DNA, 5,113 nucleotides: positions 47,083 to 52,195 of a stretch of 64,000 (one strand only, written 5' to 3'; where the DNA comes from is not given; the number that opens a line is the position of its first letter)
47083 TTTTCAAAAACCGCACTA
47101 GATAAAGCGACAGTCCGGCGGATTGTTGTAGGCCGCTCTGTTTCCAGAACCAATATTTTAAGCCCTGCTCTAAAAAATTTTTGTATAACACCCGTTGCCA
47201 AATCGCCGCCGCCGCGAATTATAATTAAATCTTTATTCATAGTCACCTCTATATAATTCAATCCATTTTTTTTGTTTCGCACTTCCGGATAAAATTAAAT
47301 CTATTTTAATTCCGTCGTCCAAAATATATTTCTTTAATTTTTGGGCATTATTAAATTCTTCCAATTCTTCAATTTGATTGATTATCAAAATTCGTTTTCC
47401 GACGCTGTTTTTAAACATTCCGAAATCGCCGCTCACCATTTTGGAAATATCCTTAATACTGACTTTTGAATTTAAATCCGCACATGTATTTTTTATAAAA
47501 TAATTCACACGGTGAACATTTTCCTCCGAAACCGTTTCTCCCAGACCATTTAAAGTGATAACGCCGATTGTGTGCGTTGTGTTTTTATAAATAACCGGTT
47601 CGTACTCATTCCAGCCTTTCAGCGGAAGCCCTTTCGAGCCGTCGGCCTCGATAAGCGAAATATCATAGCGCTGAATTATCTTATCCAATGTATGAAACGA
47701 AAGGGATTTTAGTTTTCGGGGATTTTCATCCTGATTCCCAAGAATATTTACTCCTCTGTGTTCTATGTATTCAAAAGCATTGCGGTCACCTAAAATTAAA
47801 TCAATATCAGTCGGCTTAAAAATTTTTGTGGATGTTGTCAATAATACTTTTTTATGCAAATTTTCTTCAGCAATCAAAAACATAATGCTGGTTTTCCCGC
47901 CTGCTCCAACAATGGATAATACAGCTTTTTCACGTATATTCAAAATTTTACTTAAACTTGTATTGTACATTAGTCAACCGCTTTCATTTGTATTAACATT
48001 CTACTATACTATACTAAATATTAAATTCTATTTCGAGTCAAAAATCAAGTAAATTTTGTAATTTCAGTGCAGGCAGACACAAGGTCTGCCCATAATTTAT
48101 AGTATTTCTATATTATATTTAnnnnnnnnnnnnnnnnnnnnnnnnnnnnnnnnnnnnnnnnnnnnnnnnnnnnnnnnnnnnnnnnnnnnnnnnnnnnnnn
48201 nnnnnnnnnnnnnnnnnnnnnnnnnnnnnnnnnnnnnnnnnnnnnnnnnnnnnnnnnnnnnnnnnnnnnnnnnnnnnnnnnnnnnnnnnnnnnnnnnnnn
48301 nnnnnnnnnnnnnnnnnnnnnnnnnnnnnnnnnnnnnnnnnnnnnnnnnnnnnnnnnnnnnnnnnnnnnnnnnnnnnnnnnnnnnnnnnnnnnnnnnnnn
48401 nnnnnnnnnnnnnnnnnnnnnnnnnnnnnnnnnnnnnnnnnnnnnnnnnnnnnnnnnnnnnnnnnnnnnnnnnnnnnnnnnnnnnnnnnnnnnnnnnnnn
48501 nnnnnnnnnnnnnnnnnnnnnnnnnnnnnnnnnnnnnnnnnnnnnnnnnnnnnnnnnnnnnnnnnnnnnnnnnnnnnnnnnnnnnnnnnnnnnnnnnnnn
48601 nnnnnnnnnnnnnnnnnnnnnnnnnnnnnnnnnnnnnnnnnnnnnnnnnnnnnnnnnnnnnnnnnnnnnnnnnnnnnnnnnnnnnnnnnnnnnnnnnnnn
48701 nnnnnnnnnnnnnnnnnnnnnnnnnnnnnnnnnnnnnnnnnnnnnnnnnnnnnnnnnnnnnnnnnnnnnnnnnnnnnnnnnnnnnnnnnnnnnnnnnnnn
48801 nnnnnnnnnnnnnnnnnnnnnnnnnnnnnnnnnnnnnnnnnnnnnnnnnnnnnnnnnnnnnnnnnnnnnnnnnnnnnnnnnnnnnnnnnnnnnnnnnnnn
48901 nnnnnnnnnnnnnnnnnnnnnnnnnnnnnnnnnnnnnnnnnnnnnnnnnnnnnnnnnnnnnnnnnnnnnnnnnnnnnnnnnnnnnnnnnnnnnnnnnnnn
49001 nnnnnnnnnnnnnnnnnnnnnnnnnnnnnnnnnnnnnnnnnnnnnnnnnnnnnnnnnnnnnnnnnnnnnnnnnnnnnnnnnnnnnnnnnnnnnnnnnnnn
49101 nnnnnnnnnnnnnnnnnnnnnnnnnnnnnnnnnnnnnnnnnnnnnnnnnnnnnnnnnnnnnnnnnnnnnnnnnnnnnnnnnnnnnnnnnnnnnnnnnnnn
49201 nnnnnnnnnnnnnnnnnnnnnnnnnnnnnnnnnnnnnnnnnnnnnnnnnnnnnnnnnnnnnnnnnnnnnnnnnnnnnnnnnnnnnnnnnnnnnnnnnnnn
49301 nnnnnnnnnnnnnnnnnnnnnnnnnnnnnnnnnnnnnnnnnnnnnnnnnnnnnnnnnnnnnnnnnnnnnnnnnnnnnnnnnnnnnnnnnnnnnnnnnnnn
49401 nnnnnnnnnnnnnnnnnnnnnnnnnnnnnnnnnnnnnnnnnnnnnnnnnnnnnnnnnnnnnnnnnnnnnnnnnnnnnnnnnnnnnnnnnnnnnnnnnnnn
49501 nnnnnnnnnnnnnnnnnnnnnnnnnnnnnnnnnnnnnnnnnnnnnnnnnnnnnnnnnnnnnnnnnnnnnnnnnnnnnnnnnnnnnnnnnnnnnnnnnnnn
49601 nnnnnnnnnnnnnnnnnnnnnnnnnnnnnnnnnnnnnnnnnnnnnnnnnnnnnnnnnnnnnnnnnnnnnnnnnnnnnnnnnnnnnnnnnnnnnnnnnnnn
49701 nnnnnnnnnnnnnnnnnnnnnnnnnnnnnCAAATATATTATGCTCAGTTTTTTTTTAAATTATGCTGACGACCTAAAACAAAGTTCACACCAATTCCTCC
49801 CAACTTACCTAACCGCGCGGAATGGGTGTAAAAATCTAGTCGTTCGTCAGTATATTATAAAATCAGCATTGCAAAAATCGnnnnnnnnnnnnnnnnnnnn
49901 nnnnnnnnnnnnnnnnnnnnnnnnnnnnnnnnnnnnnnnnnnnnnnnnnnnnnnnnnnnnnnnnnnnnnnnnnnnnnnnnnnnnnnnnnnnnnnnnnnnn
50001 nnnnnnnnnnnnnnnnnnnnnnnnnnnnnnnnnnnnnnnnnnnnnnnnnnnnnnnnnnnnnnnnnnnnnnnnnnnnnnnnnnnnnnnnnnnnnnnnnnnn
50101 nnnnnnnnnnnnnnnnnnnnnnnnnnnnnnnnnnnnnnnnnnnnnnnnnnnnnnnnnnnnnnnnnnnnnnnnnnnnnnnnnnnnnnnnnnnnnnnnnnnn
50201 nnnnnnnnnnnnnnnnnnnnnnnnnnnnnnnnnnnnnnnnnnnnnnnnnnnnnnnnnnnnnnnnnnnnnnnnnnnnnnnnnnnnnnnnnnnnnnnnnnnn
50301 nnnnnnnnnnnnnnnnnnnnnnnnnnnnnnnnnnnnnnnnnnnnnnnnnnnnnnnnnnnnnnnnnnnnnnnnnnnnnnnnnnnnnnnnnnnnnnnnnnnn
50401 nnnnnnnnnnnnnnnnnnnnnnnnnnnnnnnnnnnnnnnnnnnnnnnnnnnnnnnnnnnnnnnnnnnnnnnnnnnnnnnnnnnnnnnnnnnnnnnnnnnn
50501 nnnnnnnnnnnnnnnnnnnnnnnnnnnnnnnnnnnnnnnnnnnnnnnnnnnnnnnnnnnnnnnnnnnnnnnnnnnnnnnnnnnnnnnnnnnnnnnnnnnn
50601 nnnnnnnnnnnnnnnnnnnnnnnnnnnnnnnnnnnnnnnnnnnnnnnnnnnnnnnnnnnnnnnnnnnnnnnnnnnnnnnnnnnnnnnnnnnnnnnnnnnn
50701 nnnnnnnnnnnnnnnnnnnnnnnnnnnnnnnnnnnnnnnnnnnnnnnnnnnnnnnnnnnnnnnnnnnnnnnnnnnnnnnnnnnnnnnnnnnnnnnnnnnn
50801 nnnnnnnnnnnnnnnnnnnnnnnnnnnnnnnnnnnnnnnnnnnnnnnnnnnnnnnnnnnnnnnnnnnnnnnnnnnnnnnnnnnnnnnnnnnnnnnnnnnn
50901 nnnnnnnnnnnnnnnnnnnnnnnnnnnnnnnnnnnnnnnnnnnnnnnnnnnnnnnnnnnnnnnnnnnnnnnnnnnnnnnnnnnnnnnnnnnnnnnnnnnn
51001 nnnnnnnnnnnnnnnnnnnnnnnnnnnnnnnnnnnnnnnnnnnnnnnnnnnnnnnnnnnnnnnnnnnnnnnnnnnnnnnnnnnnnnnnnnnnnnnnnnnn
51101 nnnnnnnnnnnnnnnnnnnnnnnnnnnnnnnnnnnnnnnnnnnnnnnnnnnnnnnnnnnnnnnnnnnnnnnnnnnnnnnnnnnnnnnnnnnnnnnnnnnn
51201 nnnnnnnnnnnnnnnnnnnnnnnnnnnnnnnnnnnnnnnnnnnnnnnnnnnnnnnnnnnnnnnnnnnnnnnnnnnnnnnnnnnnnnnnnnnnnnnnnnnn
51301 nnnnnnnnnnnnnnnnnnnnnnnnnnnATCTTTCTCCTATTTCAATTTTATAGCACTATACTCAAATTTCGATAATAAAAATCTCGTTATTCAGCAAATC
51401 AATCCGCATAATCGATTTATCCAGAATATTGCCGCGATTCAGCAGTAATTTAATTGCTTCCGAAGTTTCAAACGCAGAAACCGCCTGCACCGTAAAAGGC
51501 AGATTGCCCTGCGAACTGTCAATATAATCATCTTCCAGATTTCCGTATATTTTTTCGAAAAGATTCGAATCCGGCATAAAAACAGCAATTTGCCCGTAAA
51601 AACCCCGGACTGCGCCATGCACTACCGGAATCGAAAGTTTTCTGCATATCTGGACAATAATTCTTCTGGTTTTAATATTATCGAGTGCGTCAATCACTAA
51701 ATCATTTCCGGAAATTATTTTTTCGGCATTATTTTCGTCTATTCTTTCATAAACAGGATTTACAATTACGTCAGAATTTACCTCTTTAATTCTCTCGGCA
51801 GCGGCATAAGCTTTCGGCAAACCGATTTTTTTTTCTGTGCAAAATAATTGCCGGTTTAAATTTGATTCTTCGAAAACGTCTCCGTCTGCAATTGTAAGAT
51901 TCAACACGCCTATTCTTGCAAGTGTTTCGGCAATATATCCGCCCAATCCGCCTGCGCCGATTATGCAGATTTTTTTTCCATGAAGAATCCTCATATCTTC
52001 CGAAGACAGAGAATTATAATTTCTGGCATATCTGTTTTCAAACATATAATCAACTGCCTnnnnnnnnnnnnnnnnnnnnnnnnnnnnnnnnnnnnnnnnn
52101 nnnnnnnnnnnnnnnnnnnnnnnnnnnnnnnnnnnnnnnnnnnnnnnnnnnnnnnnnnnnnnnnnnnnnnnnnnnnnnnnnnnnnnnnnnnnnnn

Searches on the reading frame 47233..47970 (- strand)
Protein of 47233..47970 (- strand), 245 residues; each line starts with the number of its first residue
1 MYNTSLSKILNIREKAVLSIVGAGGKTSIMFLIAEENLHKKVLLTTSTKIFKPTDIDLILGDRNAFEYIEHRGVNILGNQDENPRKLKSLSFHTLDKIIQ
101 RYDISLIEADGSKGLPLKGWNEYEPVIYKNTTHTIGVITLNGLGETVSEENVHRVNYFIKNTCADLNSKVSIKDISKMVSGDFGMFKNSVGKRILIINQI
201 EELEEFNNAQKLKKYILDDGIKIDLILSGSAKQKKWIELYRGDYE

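Call 51: search_protein_families(library=pfam, proteins=[window:47233-47970:-], max_evalue=0.00001)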
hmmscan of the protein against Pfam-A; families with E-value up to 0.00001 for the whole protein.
window:47233-47970:- (245 aa): 1 family
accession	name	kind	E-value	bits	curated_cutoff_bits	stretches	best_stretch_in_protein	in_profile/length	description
PF19842.5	YqeC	-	1.3e-38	132.9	27.6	1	19-155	2-144/145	YqeC protein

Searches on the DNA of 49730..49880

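Call 45: search_rna_families(source=window, start=49730, end=49880, threshold=evalue, max_evalue=10)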
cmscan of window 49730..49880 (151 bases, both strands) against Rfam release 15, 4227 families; matches with E-value up to 10: 5.
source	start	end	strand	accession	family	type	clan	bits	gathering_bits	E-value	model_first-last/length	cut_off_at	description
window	49823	49852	+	RF01382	HIV-1_SL4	Cis-reg;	-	16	31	0.43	1-20/20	no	HIV-1 stem-loop 4 packaging signal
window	49738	49797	-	RF02925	6A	Gene; sRNA;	-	13.8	41.2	4.8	1-52/52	no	6A RNA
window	49748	49784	+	RF02143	HYMAI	Gene; lncRNA;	-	9.6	80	5.2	202-241/241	no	Hydatidiform mole associated and imprinted conserved region 1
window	49861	49871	-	RF01123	sR35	Gene; snRNA; snoRNA; CD-box;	-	9.3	60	4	47-57/57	no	Small nucleolar RNA sR35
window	49743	49786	-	RF00026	U6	Gene; snRNA; splicing;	CL00009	9.3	44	7.6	1-44/105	no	U6 spliceosomal RNA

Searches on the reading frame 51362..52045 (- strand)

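Call 51: search_protein_families(library=pfam, proteins=[window:51362-52045:-], max_evalue=0.00001)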
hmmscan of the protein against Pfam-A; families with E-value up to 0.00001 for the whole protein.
window:51362-52045:- (227 aa): 1 family
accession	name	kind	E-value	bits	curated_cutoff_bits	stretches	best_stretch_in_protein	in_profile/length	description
PF00899.27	ThiF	-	1.3e-52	178.8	28.1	1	6-223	1-225/238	ThiF family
